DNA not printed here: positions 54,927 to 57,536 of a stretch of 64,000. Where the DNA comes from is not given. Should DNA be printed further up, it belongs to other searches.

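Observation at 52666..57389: AT-rich defence island: membrane NERD protein plus Type III restriction-modification (Mod and Res) inserted flush against bcp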

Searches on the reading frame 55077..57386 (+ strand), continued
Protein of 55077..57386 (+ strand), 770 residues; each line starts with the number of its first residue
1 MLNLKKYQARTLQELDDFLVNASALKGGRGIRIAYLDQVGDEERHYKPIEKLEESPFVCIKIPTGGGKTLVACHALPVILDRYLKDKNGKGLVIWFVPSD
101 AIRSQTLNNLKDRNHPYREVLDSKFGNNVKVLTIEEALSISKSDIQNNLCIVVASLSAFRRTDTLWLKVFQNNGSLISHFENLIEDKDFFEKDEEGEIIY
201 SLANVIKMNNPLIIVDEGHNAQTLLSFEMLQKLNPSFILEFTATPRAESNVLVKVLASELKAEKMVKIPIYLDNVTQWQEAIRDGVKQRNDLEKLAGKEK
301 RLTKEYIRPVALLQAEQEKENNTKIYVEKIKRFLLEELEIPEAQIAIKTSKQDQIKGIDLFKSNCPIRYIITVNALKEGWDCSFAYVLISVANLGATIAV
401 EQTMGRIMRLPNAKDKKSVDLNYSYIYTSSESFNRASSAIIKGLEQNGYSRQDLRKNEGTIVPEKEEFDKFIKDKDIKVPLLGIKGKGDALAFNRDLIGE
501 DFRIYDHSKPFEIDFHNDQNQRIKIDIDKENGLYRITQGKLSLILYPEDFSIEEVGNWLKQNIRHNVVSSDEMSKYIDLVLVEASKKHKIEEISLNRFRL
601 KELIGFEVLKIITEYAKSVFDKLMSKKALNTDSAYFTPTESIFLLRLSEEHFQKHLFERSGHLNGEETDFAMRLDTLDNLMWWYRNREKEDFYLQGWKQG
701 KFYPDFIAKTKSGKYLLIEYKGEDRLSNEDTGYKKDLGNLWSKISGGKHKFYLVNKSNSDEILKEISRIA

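Call 55: predict_structure(alignment_id=A2)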
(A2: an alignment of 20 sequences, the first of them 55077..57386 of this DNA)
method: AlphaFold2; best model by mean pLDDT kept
length: 770 residues; sequences in the alignment: 20
mean_pLDDT: 66.7   pTM: 0.40
mean pLDDT of the five models: 66.7, 66.5, 63.8, 63.4, 61.1
residues with pLDDT >= 90: 69; 70-90: 315; 50-70: 205; < 50: 181
segments of 3 or more residues with pLDDT < 50: 48-53, 97-103, 156-179, 181-184, 217-223, 244-248, 264-275, 318-321, 375-383, 392-415, 429-467, 518-546, 644-647
pLDDT, mean of each block of 10 residues (from residue 1): 74 84 72 72 51 55 62 80 74 53 57 76 72 62 63 53 40 45 59 71 69 59 54 71 49 60 41 46 78 81 72 62 65 88 85 74 79 48 53 36 34 52 54 40 38 36 45 77 77 77 83 62 34 36 44 86 81 91 87 79 88 90 85 62 52 68 74 90 82 84 90 92 62 89 88 90 90
secondary structure, 60 per line:
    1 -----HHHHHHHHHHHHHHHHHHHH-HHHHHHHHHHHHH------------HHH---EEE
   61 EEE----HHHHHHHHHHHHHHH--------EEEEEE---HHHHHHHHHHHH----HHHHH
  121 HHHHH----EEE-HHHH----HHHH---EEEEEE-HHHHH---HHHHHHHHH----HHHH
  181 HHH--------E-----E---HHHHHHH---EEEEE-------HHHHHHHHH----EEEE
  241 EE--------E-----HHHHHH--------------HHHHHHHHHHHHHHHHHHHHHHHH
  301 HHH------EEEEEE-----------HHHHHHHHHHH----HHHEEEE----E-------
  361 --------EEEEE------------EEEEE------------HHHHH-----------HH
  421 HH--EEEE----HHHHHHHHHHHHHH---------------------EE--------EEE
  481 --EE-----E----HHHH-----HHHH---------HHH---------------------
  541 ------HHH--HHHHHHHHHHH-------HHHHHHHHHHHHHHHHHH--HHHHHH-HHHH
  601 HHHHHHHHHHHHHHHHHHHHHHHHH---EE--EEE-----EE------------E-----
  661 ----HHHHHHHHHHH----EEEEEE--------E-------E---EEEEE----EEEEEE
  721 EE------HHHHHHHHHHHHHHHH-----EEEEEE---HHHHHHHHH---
elements in order (helices of 4 or more, strands of 3 or more residues): H6-25 H27-39 E58-63 H68-82 E91-96 H100-111 H116-125 E130-132 H134-137 H142-145 E149-154 H156-160 H164-172 H177-183 H202-208 E212-216 H224-232 E237-242 H257-262 H277-303 E310-315 H327-337 E345-348 E369-373 E386-390 H403-407 H419-422 E425-428 H433-446 E478-480 H495-498 H504-507 H552-562 H570-587 H590-595 H597-625 E633-635 H665-675 E680-685 E706-710 E715-722 H729-744 E750-755 H759-767

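Call 57: fold_search(model_id=the predicted structure, library=pdb)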
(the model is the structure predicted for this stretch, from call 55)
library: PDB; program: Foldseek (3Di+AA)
matches with E <= 10: 1112; with E <= 0.001: 3
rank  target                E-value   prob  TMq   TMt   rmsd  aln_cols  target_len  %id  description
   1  4zcf_C                7.2e-07  1.00  0.21  0.25  16.2       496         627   16  Structural basis of asymmetric DNA methylation and ATP-triggered long-range diffusion by EcoP15I (released 2015-07-29)
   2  5tnu_A                5.0e-04  0.63  0.11  0.17  20.6       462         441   14  S. tokodaii XPB II crystal structure at 3.0 Angstrom resolution (released 2017-11-01)
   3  6ryr_W                7.4e-04  0.54  0.12  0.13  20.3       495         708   10  Nucleosome-CHD4 complex structure (single CHD4 copy) (released 2020-07-15)
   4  9jnv_K                1.3e-03  0.75  0.14  0.18  17.6       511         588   13  Structure of isw1-nucleosome complex in ADP(S) state (released 2025-04-09)
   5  2fwr_D                1.9e-03  0.69  0.12  0.19  19.6       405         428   15  Structure of Archaeoglobus Fulgidis XPB (released 2006-04-18)
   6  8qcf_M                2.0e-03  0.35  0.16  0.18  26.2       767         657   11  yeast cytoplasmic exosome-Ski2 complex degrading a RNA substrate (released 2024-01-10)
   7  5kdd_B                2.1e-03  0.85  0.10  0.28  11.7       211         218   12  Apo-structure of humanised RadA-mutant humRadA22 (released 2016-10-19)
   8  5tnu_B                2.1e-03  0.82  0.14  0.24  20.6       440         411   13  S. tokodaii XPB II crystal structure at 3.0 Angstrom resolution (released 2017-11-01)
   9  2zuc_B                2.5e-03  0.47  0.11  0.21  17.4       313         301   12  Crystal structure of left-handed RadA filament (released 2009-04-07)
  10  8c3j_A                2.7e-03  0.82  0.11  0.30  12.3       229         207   13  Stapled peptide SP2 in complex with humanised RadA mutant HumRadA22 (released 2023-11-29)
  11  5jed                  3.3e-03  0.84  0.12  0.29  11.5       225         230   12  Apo-structure of humanised RadA-mutant humRadA28 (released 2016-10-19)
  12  5jee                  3.5e-03  0.75  0.10  0.27  12.3       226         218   11  Apo-structure of humanised RadA-mutant humRadA26F (released 2016-10-19)
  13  5j4h                  3.7e-03  0.80  0.11  0.28  11.3       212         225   12  Structure of humanised RadA-mutant humRadA22F in complex with indole-6-carboxylic acid (released 2016-10-19)
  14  6hqu_D                4.2e-03  0.87  0.12  0.32   7.5       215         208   13  Humanised RadA mutant HumRadA22 in complex with a recombined BRC repeat 8-2 (released 2019-10-09)
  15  4xjx_A                4.2e-03  0.60  0.14  0.13  15.5       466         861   12  STRUCTURE OF MUTANT (E165H) OF THE HSDR SUBUNIT OF THE ECOR124I RESTRICTION ENZYME IN COMPLEX WITH ATP (released 2016-01-20)
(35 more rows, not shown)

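Call 58: search_solved_structures(query=A2, max_evalue=1, show_alignments=2)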
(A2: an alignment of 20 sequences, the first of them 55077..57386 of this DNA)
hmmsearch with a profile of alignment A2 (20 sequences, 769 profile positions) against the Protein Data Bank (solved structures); distinct sequences matched with E-value up to 1: 3.
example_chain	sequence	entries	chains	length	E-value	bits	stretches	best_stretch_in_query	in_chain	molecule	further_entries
2ije_S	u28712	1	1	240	0.039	15.3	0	669-745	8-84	Guanine nucleotide-releasing protein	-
6p66_A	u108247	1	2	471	0.14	13.5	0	363-414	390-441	DNA repair protein RAD25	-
2fwr_A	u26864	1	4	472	0.14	13.5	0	363-414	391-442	DNA repair protein RAD25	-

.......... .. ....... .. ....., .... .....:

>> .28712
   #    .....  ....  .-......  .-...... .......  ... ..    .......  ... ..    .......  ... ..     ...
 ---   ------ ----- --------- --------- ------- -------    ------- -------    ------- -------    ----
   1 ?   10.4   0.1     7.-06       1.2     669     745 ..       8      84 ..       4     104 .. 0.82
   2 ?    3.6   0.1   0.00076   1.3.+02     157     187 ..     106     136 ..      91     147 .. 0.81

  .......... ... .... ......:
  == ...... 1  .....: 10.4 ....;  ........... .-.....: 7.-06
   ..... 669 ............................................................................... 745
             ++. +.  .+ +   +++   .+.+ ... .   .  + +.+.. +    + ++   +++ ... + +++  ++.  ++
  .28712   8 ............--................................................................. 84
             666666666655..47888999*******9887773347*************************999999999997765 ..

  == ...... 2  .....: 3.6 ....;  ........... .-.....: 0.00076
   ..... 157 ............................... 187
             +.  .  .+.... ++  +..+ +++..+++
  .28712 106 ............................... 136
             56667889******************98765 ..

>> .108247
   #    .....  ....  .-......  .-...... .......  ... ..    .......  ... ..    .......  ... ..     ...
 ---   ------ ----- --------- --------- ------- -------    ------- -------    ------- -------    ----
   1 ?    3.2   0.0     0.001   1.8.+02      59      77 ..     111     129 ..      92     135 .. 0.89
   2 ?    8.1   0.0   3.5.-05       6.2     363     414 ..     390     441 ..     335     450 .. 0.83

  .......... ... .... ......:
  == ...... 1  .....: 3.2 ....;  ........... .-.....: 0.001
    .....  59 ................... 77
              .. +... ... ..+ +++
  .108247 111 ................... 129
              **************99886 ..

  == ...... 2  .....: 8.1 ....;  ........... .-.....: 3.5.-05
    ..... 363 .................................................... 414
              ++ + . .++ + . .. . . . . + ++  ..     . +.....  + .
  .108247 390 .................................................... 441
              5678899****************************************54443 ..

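Call 81: search_protein_families(library=pfam, proteins=[L153:4330-6384:+], max_evalue=10)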
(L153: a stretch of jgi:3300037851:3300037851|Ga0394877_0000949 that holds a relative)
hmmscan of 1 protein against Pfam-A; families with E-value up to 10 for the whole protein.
L153:4330-6384:+ (685 aa): 3 families
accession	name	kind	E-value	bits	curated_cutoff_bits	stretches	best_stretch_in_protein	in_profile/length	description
PF08378.17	NERD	-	0.0002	22.3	22.1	1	299-390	4-93/111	Nuclease-related domain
PF09002.17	Card1_endonuc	-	0.077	13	26.4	1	319-360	32-74/136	Card1-like, endonuclease domain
PF10256.14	Erf4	-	0.078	13.4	29.3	1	416-483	29-96/116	Golgin subfamily A member 7/ERF4 family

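Call 99: find_related_loci(query=A2, collection=viral_contigs, flank=5000)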
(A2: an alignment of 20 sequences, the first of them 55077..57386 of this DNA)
Query A2 (770 aa) in viral_contigs; peptide patterns used: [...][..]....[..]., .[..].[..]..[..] (x = any residue, [..] = any of these).
131 stretches matched a pattern, but none encodes a relative of the query by tblastn (E <= 1e-3).
